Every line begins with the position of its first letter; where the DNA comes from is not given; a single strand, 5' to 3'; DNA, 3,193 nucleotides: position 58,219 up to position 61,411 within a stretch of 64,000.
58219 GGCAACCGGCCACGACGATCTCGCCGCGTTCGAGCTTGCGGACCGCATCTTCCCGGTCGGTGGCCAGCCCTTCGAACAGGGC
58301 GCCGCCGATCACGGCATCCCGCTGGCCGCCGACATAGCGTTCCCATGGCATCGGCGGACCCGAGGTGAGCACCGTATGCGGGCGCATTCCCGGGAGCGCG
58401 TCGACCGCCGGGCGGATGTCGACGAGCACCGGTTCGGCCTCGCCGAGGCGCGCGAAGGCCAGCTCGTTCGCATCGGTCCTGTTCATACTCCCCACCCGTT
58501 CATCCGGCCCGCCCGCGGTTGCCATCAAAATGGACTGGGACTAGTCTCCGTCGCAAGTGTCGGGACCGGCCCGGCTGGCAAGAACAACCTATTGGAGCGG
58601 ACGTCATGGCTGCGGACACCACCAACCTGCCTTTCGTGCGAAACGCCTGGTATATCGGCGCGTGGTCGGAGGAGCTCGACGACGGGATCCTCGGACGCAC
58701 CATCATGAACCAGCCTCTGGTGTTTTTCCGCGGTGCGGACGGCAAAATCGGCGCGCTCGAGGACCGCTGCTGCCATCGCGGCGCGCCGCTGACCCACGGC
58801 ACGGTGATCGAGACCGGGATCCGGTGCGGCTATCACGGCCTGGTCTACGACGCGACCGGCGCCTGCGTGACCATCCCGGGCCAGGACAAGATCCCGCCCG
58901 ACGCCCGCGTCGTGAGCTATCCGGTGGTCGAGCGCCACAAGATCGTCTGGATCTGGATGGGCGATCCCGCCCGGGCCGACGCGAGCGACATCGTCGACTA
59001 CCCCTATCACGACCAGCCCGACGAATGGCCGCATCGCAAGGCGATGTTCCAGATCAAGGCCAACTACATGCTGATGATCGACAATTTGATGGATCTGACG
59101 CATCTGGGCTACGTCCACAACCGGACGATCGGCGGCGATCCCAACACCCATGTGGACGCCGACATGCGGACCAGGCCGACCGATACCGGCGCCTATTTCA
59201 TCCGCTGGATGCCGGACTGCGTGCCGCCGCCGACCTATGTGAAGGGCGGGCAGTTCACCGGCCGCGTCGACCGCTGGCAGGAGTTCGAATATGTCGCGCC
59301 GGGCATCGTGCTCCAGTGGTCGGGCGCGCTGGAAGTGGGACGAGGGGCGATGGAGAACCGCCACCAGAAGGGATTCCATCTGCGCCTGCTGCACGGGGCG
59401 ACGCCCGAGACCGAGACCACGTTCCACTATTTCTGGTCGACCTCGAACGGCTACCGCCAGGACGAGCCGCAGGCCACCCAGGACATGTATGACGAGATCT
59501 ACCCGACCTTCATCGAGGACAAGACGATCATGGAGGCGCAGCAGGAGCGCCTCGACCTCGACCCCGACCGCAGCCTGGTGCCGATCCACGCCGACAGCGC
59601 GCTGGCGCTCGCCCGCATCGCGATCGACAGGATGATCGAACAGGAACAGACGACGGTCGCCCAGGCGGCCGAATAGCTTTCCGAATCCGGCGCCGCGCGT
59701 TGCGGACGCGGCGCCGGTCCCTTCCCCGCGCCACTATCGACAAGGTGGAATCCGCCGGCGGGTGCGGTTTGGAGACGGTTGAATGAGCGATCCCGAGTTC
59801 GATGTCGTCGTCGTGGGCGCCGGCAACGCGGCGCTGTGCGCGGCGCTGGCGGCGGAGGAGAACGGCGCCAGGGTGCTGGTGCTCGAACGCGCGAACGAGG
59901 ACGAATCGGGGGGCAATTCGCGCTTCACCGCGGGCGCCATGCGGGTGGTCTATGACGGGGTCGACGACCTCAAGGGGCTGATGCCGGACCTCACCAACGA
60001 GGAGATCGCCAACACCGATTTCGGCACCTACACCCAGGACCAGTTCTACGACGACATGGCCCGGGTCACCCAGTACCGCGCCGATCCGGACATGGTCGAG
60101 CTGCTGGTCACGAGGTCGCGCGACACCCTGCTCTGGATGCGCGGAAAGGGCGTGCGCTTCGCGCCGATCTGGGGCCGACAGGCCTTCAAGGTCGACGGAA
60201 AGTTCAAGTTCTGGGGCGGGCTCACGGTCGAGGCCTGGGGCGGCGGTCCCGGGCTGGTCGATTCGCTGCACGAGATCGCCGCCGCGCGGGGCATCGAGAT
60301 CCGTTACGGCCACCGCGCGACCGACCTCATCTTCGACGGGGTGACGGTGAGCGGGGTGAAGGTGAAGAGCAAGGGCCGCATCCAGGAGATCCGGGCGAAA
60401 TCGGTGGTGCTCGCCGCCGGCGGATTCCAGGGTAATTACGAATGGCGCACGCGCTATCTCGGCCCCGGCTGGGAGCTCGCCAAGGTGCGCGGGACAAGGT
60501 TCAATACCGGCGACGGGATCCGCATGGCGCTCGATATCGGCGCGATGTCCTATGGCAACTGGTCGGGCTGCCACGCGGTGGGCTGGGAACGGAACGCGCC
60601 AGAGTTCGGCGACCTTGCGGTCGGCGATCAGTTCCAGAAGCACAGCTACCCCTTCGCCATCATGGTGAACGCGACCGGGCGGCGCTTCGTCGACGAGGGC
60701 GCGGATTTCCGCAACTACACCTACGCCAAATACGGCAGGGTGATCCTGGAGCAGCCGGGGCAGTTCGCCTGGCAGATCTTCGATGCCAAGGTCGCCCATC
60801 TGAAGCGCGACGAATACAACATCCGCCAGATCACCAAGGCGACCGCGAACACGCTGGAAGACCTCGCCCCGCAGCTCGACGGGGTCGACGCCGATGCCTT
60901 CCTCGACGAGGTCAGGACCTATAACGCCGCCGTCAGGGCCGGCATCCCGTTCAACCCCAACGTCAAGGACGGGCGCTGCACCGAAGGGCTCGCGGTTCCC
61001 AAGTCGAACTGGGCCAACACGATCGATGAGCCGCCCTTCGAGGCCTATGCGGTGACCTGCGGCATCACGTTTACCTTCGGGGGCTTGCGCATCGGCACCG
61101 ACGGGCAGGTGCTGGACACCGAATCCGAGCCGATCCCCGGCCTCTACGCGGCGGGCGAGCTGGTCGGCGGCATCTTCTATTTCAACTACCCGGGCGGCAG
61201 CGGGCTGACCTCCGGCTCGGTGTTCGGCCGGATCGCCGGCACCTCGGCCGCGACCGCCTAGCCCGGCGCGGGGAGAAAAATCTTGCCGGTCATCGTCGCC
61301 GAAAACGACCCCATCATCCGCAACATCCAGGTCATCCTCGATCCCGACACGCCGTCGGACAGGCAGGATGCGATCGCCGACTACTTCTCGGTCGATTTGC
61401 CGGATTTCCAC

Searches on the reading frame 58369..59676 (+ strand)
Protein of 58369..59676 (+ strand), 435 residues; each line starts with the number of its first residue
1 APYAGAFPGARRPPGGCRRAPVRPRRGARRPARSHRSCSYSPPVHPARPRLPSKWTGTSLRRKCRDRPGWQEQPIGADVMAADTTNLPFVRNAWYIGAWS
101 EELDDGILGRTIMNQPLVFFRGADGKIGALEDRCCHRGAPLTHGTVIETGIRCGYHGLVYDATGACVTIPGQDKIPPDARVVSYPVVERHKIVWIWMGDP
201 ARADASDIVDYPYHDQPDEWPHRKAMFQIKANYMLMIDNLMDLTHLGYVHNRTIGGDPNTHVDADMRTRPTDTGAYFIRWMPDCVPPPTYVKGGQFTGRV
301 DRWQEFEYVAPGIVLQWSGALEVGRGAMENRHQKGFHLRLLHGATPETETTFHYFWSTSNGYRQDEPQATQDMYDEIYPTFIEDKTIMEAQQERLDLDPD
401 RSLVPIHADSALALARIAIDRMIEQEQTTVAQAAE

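Call 15: search_protein_families(library=pfam, proteins=[window:58369-59676:+], max_evalue=0.001)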
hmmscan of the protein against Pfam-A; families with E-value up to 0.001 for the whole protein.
window:58369-59676:+ (435 aa): 3 families
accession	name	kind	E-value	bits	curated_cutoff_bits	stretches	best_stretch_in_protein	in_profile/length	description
PF19112.6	VanA_C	-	2.5e-42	145.7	23.5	1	229-425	1-193/193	Vanillate O-demethylase oxygenase C-terminal domain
PF00355.32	Rieske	-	1.2e-19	70.4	20.3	1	94-175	2-84/88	Rieske [2Fe-2S] domain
PF19298.5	KshA_C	-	0.00034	21.2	23.3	0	199-364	4-149/207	3-Ketosteroid 9alpha-hydroxylase C-terminal domain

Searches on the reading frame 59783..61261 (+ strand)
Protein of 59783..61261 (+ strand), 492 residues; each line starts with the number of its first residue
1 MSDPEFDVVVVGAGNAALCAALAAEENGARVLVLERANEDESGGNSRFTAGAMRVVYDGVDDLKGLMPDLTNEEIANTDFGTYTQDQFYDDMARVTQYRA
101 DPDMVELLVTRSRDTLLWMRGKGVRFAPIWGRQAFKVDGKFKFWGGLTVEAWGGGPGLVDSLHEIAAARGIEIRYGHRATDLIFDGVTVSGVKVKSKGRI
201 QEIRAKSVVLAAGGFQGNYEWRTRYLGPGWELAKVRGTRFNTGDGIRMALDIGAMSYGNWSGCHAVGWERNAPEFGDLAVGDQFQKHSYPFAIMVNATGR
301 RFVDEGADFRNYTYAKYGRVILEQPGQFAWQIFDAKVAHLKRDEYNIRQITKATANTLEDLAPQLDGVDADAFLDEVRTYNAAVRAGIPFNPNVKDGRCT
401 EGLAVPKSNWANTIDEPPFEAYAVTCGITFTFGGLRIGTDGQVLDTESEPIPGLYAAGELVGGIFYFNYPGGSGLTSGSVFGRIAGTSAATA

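Call 15: search_protein_families(library=pfam, proteins=[window:59783-61261:+], max_evalue=0.001)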
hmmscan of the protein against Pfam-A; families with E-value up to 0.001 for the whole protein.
window:59783-61261:+ (492 aa): 10 families
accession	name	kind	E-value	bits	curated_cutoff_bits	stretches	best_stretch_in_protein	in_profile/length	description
PF00890.30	FAD_binding_2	-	5.5e-48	164.6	20.4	1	7-473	1-411/414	FAD binding domain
PF01266.30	DAO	-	2.3e-13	50.8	27.9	1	7-216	1-206/353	FAD dependent oxidoreductase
PF12831.13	FAD_oxidored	-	1.9e-10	41.1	27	1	7-45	1-37/416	FAD dependent oxidoreductase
PF03486.20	HI0933_like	-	4.7e-09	36.5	50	1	7-39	2-34/244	HI0933-like protein Rossmann domain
PF07992.20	Pyr_redox_2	-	1.4e-06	28.4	26.1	0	6-38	1-31/291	Pyridine nucleotide-disulphide oxidoreductase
PF01494.25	FAD_binding_3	-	3.7e-06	26.9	22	0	6-106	2-108/349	FAD binding domain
PF01134.28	GIDA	-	0.00012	21.8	22.1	0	7-67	1-63/391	Glucose inhibited division protein A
PF13450.12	NAD_binding_8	-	0.00019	22.1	21.9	1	10-46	1-35/68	NAD(P)-binding Rossmann-like domain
PF00070.33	Pyr_redox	-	0.0004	21.3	22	0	8-39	2-33/82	Pyridine nucleotide-disulphide oxidoreductase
PF13738.12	Pyr_redox_3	-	0.0006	19.6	30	0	7-39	166-198/305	Pyridine nucleotide-disulphide oxidoreductase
